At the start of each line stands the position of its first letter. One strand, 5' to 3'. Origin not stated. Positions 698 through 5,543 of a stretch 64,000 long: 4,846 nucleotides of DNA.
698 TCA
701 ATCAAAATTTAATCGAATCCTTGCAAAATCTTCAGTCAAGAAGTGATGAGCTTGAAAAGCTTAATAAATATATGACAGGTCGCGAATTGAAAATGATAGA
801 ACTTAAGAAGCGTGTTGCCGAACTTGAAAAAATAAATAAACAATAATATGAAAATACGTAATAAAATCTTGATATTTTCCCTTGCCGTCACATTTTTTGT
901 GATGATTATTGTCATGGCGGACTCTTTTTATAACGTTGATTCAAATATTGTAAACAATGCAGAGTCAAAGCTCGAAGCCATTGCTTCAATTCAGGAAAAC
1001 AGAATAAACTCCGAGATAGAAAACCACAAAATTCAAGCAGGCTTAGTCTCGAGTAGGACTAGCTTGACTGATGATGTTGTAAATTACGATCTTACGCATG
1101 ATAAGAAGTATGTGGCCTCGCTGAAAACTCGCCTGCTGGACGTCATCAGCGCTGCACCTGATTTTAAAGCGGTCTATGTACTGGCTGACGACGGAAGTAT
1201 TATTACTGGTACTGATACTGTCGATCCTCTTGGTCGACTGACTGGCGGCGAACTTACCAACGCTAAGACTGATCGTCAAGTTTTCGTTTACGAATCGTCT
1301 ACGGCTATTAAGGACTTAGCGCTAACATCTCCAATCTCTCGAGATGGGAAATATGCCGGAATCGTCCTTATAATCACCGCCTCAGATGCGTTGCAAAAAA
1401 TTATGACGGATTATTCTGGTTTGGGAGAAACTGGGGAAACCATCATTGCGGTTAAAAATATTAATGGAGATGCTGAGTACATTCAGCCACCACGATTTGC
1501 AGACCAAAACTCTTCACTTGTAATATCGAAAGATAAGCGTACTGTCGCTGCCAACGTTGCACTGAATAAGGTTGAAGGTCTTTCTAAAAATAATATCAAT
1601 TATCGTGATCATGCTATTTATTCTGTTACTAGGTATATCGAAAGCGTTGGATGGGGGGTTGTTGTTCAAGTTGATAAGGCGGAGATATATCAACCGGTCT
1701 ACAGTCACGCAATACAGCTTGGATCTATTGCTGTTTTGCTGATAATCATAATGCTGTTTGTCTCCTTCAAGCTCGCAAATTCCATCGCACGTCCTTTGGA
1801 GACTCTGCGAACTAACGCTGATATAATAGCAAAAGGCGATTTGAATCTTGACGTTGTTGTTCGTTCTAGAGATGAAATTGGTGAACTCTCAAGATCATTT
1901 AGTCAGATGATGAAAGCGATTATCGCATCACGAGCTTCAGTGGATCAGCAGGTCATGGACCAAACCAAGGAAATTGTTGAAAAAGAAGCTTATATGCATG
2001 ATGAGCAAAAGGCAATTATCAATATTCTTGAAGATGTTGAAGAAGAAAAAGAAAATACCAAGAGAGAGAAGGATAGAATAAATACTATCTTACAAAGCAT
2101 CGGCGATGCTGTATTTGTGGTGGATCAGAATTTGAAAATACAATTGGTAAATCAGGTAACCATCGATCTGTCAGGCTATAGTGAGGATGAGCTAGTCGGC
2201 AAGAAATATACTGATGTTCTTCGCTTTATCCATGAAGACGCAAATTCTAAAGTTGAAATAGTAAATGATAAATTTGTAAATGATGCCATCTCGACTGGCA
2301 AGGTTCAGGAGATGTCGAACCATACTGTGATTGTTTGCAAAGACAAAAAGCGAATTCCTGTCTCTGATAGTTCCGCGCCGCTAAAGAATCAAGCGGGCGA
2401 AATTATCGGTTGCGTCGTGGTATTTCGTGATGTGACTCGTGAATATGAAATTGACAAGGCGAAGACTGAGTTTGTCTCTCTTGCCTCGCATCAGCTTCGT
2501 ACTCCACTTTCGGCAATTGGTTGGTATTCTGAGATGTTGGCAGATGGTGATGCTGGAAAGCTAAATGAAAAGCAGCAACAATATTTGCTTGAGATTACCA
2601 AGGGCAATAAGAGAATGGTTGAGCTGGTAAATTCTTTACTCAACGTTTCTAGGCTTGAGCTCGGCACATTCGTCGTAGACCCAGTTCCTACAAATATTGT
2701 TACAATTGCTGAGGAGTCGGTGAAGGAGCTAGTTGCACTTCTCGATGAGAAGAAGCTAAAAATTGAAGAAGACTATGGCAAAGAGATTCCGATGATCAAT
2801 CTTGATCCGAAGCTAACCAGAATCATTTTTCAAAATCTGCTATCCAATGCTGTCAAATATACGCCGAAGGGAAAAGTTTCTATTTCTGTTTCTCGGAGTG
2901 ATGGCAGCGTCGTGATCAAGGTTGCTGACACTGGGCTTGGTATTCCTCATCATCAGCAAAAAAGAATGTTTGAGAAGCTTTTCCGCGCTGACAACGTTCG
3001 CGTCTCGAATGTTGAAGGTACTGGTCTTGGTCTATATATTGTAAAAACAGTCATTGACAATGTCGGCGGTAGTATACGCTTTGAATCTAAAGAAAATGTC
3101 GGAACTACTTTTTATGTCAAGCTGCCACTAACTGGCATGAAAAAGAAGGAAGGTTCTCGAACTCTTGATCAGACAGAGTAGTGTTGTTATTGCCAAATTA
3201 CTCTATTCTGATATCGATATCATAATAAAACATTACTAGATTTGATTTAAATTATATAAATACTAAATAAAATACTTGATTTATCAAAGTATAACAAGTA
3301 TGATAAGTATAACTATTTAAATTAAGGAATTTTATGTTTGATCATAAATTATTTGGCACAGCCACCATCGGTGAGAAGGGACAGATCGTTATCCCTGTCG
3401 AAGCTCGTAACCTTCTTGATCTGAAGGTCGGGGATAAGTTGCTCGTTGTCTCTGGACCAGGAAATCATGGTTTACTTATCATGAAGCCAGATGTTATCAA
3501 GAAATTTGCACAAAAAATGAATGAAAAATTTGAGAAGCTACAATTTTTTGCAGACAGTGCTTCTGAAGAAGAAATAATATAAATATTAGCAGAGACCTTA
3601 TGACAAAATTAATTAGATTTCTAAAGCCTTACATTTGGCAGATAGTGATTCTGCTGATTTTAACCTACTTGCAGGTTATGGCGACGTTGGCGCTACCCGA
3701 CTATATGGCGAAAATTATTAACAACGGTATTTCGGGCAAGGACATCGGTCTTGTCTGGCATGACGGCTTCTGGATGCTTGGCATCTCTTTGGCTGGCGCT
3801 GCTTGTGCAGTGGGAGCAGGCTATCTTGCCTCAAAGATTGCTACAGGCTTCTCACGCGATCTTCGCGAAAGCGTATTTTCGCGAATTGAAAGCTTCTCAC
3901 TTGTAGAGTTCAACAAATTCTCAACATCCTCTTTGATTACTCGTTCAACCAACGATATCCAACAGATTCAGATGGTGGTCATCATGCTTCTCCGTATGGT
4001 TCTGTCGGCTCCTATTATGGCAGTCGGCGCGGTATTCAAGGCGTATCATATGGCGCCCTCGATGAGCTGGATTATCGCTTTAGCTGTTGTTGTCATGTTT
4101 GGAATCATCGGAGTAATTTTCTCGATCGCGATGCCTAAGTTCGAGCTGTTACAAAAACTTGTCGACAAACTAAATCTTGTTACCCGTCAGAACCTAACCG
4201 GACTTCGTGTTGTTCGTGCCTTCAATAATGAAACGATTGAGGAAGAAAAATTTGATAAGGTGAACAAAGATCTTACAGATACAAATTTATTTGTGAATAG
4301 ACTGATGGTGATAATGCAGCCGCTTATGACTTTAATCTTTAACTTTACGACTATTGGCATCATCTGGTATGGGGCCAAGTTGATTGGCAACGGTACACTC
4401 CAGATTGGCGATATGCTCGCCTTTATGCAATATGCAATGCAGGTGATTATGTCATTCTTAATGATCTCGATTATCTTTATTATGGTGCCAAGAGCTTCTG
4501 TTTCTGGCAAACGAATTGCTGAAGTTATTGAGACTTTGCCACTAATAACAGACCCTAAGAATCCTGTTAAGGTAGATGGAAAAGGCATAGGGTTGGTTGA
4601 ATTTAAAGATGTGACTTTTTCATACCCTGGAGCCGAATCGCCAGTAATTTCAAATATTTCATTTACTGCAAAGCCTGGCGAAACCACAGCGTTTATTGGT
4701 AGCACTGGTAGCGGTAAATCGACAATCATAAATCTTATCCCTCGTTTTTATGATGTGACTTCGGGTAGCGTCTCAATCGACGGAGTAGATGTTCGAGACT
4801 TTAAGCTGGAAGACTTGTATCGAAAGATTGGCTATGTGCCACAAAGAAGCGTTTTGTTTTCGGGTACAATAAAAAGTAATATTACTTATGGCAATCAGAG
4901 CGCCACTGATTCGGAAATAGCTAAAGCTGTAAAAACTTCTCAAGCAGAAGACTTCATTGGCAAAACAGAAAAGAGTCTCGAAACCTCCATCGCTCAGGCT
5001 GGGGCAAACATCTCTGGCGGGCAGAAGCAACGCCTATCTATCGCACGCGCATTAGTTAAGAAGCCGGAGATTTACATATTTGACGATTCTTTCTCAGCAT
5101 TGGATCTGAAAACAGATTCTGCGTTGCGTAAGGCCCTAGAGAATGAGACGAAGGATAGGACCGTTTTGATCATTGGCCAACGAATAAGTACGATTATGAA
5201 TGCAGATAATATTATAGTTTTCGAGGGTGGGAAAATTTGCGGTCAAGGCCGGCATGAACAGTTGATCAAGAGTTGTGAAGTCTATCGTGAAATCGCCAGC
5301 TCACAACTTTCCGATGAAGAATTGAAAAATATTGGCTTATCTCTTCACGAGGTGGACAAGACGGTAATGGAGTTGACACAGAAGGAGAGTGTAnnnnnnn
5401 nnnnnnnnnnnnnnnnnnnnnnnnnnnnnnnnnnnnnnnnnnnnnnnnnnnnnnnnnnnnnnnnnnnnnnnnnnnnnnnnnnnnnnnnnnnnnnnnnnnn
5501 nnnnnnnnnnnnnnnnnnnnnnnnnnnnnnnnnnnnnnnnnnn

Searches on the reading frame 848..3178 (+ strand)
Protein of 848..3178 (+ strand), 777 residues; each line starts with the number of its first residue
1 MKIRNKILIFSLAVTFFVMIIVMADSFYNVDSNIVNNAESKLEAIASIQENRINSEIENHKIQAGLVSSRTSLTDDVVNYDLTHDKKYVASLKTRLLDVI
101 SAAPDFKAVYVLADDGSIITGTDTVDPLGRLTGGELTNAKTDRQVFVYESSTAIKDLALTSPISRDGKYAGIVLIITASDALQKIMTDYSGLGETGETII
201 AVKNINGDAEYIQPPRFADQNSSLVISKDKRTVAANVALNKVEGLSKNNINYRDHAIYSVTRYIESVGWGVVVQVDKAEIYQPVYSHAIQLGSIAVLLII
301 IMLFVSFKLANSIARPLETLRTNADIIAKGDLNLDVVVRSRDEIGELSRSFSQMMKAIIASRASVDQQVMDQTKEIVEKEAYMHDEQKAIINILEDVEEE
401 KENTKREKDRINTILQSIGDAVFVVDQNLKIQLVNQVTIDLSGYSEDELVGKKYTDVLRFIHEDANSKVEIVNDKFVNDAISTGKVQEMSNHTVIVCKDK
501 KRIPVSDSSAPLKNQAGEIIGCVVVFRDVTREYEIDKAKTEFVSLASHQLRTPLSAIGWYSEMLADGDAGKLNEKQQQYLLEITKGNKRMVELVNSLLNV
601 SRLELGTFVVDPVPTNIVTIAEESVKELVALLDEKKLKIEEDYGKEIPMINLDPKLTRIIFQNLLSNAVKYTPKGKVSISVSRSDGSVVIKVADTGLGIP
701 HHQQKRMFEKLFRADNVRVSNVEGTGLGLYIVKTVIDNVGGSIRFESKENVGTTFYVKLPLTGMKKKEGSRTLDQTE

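Call 13: search_protein_families(library=pfam, proteins=[window:848-3178:+], max_evalue=0.001)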
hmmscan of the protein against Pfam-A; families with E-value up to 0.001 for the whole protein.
window:848-3178:+ (777 aa): 12 families
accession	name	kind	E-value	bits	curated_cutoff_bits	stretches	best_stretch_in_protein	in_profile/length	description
PF02518.31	HATPase_c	-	1.8e-27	96.4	26.4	1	653-762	2-110/111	Histidine kinase-, DNA gyrase B-, and HSP90-like ATPase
PF00512.31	HisKA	-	5.3e-17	62.1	26.9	1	538-605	1-65/66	His Kinase A (phospho-acceptor) domain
PF00989.32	PAS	-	2.5e-14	53.7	22.6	1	411-529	3-113/113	PAS fold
PF13426.13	PAS_9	-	4.1e-13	49.9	27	1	420-530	2-102/103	PAS domain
PF00672.30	HAMP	-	4.6e-11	43.3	25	1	309-358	2-51/53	HAMP domain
PF08448.16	PAS_4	-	6e-10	39.8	23.1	1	416-533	2-109/110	PAS fold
PF13581.12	HATPase_c_2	-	2.3e-06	28.1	27.4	1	664-752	39-120/127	Histidine kinase-like ATPase domain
PF12860.13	PAS_7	-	3.6e-06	27.5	27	1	415-534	1-112/115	PAS fold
PF24820.1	Diguanyl_cycl_sensor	-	7.7e-05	23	28.1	1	415-509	2-93/109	Diguanylate cyclase-like sensor domain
PF13188.13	PAS_8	-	9.9e-05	22.6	21.8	1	410-466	2-55/65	PAS domain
PF14501.12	HATPase_c_5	-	0.00016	22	22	1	659-751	8-94/102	GHKL domain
PF08447.18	PAS_3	-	0.00026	21.6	25.6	1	434-524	4-87/89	PAS fold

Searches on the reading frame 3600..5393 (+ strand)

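Call 13: search_protein_families(library=pfam, proteins=[window:3600-5393:+], max_evalue=0.001)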
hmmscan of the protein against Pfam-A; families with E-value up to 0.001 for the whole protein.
window:3600-5393:+ (598 aa): 3 families
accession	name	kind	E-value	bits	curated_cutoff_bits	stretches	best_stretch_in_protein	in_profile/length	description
PF00664.28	ABC_membrane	-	1.3e-36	127.2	28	1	16-286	2-274/274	ABC transporter transmembrane region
PF00005.33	ABC_tran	-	3.6e-30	105.8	25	1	351-498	2-136/137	ABC transporter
PF02463.25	SMC_N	-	8.2e-06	25.8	40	1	363-539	27-209/220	RecF/RecN/SMC N terminal domain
